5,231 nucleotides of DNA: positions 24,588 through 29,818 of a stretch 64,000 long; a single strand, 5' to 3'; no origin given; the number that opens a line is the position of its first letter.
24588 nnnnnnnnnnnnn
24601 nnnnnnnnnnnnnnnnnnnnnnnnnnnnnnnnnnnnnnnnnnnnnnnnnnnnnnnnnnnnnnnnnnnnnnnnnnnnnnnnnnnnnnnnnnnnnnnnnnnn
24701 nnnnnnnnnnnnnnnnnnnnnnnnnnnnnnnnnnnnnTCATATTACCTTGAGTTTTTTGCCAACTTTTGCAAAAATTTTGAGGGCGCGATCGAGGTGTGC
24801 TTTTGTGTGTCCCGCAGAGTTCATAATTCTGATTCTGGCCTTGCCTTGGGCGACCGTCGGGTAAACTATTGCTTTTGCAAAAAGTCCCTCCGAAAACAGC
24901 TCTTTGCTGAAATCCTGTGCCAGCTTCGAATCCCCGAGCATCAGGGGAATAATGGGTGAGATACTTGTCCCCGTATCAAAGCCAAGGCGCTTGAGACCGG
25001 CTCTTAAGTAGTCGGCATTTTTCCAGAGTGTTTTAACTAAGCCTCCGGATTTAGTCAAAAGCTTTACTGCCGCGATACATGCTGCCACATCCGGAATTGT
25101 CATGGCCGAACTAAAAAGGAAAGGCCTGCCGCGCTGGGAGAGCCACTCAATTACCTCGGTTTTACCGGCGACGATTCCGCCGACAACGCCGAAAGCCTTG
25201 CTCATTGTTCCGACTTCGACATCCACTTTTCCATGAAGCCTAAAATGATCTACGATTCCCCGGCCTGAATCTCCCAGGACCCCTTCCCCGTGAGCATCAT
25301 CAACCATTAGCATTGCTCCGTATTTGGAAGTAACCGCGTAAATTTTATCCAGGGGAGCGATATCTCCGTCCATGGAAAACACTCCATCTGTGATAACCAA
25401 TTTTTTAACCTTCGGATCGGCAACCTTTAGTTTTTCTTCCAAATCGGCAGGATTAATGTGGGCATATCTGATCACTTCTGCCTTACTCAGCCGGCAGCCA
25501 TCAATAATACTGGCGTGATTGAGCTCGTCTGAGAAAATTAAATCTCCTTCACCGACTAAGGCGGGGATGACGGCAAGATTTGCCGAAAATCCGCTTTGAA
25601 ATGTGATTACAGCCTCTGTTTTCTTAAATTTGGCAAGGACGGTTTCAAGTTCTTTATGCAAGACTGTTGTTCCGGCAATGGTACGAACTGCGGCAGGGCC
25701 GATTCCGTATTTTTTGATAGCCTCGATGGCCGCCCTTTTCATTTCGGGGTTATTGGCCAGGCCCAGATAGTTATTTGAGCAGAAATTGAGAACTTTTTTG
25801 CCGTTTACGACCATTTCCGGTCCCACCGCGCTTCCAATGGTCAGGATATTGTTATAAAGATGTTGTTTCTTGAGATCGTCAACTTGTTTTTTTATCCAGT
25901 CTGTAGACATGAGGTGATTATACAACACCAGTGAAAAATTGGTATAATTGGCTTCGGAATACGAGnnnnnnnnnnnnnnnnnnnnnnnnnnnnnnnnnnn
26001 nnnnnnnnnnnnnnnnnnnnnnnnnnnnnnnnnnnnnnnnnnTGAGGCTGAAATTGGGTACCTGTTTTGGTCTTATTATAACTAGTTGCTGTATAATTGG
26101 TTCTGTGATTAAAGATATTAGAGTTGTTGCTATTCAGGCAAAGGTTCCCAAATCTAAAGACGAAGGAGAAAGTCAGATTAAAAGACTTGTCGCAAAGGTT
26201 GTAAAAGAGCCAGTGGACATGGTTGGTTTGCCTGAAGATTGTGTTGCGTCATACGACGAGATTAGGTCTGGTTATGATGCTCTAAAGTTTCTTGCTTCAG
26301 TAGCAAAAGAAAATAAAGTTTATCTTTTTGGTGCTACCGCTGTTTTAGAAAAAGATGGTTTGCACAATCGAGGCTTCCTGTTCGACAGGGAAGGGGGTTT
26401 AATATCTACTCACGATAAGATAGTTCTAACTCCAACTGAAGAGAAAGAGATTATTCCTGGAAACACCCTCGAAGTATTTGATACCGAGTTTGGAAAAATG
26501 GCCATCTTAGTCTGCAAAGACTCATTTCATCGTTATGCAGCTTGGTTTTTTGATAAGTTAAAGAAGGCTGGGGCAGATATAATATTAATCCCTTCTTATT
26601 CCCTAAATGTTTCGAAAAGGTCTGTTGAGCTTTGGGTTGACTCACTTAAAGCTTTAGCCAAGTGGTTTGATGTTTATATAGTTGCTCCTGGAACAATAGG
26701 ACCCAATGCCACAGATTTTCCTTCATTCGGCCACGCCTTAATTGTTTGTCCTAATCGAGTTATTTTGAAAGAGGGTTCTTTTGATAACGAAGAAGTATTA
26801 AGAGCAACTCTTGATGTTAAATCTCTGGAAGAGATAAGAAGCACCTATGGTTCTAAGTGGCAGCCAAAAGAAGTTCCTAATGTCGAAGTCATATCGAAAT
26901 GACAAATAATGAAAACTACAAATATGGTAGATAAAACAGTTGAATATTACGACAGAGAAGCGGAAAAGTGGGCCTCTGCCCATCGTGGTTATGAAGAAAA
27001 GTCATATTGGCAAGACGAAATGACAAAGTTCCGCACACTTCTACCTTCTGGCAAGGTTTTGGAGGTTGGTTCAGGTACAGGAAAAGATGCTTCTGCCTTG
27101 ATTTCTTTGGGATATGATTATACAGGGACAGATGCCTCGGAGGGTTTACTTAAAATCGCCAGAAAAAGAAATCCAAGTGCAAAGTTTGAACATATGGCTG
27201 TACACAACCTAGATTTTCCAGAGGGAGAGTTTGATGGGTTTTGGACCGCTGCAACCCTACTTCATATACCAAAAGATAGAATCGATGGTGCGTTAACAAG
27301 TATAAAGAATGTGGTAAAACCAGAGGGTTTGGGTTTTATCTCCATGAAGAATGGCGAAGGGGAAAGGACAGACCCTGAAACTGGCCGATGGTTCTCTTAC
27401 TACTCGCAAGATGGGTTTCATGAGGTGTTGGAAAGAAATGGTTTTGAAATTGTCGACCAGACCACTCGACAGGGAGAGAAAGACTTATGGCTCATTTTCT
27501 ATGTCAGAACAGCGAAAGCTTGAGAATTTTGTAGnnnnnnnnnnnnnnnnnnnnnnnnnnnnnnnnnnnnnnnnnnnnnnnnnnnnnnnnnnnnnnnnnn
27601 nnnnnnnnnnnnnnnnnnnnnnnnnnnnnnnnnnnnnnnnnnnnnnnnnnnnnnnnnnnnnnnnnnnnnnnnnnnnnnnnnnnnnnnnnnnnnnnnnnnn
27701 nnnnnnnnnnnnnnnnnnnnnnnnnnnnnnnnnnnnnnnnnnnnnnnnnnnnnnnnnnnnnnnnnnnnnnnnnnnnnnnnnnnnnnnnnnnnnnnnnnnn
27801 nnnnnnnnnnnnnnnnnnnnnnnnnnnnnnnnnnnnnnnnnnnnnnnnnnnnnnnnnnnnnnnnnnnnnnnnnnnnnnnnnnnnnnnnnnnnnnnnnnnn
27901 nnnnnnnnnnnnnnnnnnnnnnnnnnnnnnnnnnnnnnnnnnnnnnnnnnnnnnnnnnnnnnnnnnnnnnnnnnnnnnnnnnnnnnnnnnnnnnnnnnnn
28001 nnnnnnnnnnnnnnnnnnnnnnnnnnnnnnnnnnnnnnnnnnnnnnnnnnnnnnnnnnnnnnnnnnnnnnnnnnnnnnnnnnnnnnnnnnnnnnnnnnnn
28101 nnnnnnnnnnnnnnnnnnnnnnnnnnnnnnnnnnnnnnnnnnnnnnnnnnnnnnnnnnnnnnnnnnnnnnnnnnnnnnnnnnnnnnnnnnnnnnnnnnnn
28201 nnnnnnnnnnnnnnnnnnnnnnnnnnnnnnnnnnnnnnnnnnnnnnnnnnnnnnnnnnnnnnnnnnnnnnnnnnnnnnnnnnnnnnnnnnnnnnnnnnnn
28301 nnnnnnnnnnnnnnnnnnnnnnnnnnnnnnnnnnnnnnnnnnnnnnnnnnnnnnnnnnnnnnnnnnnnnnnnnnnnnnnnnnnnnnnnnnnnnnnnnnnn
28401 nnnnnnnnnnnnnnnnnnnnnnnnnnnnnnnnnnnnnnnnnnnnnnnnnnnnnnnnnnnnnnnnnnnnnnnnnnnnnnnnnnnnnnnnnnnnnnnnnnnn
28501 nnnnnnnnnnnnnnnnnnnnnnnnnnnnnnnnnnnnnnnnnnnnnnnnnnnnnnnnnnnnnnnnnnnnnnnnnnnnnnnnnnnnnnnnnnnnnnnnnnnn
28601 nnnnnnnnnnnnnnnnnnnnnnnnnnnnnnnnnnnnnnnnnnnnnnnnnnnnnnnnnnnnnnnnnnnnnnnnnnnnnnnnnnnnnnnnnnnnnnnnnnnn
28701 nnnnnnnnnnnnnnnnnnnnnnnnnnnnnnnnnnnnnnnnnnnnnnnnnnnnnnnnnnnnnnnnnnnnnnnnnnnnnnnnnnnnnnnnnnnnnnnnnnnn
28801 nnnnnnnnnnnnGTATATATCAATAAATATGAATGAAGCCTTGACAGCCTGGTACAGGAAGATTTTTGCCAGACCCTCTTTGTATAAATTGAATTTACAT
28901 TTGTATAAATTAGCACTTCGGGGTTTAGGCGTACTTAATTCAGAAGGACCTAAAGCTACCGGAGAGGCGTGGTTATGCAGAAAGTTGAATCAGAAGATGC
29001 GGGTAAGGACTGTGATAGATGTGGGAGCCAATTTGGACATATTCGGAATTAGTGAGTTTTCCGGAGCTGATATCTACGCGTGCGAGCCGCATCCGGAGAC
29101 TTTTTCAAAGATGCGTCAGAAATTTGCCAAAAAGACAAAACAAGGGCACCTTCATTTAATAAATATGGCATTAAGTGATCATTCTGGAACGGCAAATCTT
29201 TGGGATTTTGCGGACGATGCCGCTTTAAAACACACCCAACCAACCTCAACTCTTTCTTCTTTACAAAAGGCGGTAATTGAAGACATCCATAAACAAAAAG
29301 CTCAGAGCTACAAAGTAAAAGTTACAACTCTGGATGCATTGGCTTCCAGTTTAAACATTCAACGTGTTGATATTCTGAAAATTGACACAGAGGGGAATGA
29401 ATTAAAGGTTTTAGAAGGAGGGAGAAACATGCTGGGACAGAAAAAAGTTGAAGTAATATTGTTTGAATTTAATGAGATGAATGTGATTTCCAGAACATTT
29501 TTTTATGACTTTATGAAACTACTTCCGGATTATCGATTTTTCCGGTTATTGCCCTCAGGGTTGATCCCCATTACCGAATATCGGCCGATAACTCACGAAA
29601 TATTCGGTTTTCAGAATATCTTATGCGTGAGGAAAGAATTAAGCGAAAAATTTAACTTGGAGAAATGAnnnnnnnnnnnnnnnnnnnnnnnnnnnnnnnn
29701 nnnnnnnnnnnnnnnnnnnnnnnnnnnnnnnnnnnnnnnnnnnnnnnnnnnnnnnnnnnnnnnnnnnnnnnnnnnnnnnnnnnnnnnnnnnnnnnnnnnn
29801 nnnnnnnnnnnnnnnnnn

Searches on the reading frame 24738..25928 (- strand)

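Call 60: search_protein_families(library=pfam, proteins=[window:24738-25928:-], max_evalue=0.0001)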
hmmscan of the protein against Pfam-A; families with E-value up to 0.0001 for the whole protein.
window:24738-25928:- (396 aa): 3 families
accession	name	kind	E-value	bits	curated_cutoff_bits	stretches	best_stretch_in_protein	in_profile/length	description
PF00155.27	Aminotran_1_2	-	5e-63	213.9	19.7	1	44-384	1-359/361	Aminotransferase class I and II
PF01053.26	Cys_Met_Meta_PP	-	9.9e-07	28.1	27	1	91-218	54-181/381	Cys/Met metabolism PLP-dependent enzyme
PF01212.27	Beta_elim_lyase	-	6.2e-05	22.9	27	1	92-261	35-217/288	Beta-eliminating lyase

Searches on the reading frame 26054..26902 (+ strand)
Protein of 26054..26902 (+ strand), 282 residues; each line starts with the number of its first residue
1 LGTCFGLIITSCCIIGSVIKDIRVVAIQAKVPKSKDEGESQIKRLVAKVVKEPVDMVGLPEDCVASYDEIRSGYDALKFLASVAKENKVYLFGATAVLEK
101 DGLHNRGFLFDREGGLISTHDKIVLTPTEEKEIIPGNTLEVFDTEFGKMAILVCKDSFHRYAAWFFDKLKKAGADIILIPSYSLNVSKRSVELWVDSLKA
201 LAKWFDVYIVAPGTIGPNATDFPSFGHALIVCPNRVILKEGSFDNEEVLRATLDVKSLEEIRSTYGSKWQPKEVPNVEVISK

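Call 60: search_protein_families(library=pfam, proteins=[window:26054-26902:+], max_evalue=0.0001)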
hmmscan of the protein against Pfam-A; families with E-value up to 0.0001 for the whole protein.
window:26054-26902:+ (282 aa): 1 family
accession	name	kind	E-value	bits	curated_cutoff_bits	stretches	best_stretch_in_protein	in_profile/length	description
PF00795.27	CN_hydrolase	-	2.5e-23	83.2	23.2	1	26-262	4-255/256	Carbon-nitrogen hydrolase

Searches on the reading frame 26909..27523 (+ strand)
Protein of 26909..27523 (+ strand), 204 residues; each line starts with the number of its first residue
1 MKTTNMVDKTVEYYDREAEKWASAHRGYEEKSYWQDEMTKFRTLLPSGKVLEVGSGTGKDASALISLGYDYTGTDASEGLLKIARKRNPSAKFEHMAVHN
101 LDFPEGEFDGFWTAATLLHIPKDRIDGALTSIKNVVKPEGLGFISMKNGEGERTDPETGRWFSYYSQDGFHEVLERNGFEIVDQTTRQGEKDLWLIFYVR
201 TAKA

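Call 60: search_protein_families(library=pfam, proteins=[window:26909-27523:+], max_evalue=0.0001)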
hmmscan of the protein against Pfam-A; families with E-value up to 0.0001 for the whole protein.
window:26909-27523:+ (204 aa): 5 families
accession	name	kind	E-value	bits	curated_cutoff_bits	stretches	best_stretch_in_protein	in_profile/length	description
PF13649.12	Methyltransf_25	-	1.4e-17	64.5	27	1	50-140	1-97/97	Methyltransferase domain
PF08241.18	Methyltransf_11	-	3.1e-16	60.2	21.2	1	51-142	1-93/95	Methyltransferase domain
PF13489.12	Methyltransf_23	-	2.9e-13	50.3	27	1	32-183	7-163/164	Methyltransferase domain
PF08242.18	Methyltransf_12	-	1.8e-10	41.8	30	1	51-140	1-96/98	Methyltransferase domain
PF13847.12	Methyltransf_31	-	2.9e-07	30.7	27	1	48-148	5-113/145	Methyltransferase domain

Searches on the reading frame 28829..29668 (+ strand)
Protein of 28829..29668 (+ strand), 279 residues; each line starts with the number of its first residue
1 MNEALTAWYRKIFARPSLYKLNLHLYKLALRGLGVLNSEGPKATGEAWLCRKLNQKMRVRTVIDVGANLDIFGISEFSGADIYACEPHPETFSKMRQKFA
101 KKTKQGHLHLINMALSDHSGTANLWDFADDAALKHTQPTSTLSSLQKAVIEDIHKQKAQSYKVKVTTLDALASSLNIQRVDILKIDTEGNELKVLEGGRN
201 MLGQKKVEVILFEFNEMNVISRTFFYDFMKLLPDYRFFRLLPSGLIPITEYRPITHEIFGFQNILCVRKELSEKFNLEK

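Call 60: search_protein_families(library=pfam, proteins=[window:28829-29668:+], max_evalue=0.0001)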
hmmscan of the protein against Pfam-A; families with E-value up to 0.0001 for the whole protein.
window:28829-29668:+ (279 aa): 1 family
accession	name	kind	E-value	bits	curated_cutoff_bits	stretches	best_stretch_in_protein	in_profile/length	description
PF05050.19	Methyltransf_21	-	2.2e-19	70.7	22.7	1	64-233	1-167/173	Methyltransferase FkbM domain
